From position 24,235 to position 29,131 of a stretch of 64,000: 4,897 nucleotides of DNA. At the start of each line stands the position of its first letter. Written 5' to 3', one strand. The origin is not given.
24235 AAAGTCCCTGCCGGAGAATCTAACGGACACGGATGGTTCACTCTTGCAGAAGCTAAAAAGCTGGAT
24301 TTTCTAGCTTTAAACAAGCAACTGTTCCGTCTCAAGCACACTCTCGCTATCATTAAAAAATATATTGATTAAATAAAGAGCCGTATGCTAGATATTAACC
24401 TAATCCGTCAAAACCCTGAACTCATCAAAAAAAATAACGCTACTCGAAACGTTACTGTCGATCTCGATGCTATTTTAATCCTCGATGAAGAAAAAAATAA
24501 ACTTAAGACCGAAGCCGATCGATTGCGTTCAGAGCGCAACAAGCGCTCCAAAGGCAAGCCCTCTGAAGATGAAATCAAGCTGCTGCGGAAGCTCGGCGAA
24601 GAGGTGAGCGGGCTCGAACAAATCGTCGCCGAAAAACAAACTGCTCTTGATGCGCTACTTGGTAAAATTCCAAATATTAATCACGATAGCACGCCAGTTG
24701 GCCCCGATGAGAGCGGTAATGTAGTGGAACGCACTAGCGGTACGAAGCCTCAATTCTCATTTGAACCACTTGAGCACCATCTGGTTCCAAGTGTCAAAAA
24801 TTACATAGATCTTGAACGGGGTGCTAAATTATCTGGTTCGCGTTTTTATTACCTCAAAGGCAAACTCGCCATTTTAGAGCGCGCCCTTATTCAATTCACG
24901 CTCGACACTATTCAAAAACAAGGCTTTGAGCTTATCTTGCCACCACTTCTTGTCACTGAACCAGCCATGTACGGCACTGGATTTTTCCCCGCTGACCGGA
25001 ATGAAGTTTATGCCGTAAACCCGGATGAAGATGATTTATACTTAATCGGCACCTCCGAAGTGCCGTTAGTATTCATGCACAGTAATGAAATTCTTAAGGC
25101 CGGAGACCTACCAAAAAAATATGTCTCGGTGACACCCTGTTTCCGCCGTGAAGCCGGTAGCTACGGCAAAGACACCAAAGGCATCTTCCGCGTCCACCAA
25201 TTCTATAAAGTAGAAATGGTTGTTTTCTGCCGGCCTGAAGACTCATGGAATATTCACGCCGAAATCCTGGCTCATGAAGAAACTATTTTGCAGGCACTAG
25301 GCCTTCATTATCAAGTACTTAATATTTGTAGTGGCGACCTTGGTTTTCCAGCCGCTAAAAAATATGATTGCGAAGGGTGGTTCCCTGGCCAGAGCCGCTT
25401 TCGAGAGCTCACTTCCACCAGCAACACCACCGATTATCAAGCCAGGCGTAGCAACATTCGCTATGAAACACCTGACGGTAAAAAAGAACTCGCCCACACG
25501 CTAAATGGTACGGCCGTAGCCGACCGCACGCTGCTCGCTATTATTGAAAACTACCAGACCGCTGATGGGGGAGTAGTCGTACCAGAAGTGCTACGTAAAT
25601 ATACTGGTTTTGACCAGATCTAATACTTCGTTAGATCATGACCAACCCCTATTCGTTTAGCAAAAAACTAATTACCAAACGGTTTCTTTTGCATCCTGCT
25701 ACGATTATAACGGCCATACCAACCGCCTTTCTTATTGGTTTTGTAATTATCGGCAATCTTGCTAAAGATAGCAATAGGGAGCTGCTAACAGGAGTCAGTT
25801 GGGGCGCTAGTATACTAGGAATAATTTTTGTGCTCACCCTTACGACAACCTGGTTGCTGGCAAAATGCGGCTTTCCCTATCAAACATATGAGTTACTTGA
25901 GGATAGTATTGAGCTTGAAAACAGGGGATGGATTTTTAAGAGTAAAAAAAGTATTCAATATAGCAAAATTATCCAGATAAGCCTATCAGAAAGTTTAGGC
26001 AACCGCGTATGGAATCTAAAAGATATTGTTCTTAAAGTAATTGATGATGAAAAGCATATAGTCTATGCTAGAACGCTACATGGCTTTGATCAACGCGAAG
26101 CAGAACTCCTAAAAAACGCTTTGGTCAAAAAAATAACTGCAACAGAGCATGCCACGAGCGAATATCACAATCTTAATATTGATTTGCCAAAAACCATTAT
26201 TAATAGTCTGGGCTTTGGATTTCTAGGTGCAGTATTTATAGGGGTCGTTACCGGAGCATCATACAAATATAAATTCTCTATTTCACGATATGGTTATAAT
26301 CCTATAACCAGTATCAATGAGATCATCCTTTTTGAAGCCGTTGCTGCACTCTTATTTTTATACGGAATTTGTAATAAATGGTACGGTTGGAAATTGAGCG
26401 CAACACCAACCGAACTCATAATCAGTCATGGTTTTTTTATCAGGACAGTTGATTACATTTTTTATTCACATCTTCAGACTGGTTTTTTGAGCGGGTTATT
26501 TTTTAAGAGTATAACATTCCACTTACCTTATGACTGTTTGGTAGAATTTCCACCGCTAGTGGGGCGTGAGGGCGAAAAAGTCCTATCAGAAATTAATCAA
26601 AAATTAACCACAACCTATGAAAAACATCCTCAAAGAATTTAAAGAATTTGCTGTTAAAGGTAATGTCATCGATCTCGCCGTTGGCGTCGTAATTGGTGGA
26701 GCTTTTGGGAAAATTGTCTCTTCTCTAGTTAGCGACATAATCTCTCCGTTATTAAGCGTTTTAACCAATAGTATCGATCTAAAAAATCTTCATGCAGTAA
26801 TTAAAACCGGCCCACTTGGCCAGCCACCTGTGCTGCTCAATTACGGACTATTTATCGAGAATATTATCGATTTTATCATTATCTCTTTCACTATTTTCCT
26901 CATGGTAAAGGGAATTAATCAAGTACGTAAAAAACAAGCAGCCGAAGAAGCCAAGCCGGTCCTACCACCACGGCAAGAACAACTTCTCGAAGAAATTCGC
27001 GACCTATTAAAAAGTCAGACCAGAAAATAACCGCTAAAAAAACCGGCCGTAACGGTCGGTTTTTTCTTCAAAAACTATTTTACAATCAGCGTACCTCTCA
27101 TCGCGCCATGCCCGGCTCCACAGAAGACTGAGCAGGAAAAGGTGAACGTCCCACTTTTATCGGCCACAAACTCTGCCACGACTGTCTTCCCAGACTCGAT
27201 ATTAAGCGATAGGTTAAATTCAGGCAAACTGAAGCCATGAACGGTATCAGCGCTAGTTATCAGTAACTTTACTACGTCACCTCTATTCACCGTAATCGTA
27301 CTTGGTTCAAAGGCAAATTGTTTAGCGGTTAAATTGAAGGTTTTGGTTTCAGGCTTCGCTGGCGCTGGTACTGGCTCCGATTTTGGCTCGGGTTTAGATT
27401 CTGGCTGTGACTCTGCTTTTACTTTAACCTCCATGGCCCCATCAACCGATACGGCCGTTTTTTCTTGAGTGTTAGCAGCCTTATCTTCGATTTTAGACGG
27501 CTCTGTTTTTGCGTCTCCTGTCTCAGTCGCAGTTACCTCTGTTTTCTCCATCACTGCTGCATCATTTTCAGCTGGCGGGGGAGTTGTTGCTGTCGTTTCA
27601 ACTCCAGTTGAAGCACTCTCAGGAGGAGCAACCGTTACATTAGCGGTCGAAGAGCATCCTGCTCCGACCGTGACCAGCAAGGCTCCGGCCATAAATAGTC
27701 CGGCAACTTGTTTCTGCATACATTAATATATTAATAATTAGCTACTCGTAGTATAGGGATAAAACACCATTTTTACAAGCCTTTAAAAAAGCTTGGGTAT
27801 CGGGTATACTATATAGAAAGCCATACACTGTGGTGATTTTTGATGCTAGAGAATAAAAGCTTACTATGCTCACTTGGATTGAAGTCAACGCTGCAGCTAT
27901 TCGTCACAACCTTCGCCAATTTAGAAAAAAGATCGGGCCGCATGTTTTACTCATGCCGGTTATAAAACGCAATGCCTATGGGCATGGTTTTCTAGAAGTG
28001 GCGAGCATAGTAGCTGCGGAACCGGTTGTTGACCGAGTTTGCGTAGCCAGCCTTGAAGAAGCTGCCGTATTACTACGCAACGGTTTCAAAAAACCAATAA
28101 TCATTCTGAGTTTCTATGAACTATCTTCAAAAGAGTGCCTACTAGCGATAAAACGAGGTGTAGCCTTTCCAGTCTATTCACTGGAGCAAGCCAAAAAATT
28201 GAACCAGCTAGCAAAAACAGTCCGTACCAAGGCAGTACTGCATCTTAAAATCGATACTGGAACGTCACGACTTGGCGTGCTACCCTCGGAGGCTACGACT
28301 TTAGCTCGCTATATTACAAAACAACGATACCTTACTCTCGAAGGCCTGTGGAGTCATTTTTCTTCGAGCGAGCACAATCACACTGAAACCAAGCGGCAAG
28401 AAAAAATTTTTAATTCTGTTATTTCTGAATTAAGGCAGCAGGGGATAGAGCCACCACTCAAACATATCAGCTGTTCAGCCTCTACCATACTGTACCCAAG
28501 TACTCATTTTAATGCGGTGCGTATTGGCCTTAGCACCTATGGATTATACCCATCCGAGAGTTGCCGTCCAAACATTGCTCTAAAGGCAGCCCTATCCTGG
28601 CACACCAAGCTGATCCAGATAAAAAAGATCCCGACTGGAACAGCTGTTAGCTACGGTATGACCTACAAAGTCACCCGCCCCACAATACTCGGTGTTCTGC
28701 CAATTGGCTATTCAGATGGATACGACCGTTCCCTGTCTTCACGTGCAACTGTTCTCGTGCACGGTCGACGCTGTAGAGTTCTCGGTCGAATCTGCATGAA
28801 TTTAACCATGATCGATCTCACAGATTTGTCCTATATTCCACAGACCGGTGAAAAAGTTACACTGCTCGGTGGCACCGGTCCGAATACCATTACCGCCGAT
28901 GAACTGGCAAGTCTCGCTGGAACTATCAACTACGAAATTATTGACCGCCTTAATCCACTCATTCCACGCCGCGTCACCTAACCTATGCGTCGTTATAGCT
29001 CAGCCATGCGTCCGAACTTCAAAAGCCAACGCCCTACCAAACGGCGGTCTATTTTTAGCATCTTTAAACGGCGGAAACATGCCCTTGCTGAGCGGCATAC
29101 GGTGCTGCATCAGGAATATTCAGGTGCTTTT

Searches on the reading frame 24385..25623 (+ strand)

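Call 51: search_protein_families(library=pfam, max_evalue=0.000001, proteins=[window:24385-25623:+])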
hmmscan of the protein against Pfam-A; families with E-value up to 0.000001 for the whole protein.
window:24385-25623:+ (412 aa): 2 families
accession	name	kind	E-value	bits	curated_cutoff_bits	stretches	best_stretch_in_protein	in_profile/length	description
PF00587.30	tRNA-synt_2b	-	2.2e-37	129.3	29.3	1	211-390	3-179/179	tRNA synthetase class II core domain (G, H, P, S and T)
PF02403.27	Seryl_tRNA_N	-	7.6e-16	58.7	28.2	1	1-98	1-107/108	Seryl-tRNA synthetase N-terminal domain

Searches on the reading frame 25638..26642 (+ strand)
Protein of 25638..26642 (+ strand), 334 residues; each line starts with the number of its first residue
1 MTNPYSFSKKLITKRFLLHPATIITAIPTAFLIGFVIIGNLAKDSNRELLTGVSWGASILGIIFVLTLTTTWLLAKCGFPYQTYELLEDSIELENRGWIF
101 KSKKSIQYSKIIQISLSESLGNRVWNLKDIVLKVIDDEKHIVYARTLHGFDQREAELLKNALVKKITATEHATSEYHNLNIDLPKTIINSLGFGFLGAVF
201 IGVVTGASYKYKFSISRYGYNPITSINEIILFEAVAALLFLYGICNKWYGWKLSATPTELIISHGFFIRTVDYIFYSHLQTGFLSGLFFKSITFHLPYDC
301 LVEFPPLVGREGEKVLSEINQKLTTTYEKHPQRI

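Call 51: search_protein_families(library=pfam, max_evalue=0.000001, proteins=[window:25638-26642:+])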
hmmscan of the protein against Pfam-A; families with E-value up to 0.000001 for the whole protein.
window:25638-26642:+ (334 aa): 1 family
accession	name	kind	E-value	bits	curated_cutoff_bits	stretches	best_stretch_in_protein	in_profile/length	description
PF03703.20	bPH_2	-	3.4e-10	40.4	22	0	84-142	6-61/78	Bacterial PH domain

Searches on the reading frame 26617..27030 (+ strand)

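Call 51: search_protein_families(library=pfam, max_evalue=0.000001, proteins=[window:26617-27030:+])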
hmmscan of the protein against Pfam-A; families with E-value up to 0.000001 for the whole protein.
window:26617-27030:+ (137 aa): 1 family
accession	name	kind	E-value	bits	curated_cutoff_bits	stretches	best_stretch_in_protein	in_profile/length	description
PF01741.23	MscL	-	3e-44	150.8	27.4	1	4-132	1-123/123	Large-conductance mechanosensitive channel, MscL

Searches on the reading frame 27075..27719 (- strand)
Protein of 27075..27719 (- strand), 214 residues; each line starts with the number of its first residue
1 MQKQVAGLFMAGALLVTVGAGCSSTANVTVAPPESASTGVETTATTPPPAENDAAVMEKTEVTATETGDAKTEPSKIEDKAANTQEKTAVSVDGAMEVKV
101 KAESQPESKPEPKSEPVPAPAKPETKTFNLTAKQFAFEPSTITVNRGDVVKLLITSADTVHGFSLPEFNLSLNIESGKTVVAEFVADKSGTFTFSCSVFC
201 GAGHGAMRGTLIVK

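Call 51: search_protein_families(library=pfam, max_evalue=0.000001, proteins=[window:27075-27719:-])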
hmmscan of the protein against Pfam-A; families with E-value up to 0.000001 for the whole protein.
window:27075-27719:- (214 aa): 2 families
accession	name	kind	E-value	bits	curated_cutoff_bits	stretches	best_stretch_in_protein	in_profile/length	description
PF13473.12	Cupredoxin_1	-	4.1e-12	46.5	27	1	122-213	17-104/104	Cupredoxin-like domain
PF00116.26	COX2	-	3.4e-08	33.8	22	1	143-207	49-113/120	Cytochrome C oxidase subunit II, periplasmic domain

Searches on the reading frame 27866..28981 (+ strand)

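Call 51: search_protein_families(library=pfam, max_evalue=0.000001, proteins=[window:27866-28981:+])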
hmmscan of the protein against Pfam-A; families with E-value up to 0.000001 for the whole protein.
window:27866-28981:+ (371 aa): 2 families
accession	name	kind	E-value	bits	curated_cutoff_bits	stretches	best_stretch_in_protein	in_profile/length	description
PF01168.26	Ala_racemase_N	-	3.3e-58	197.4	24.1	1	7-229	1-220/220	Alanine racemase, N-terminal domain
PF00842.27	Ala_racemase_C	-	6.9e-42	142.5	25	1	242-369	1-126/127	Alanine racemase, C-terminal domain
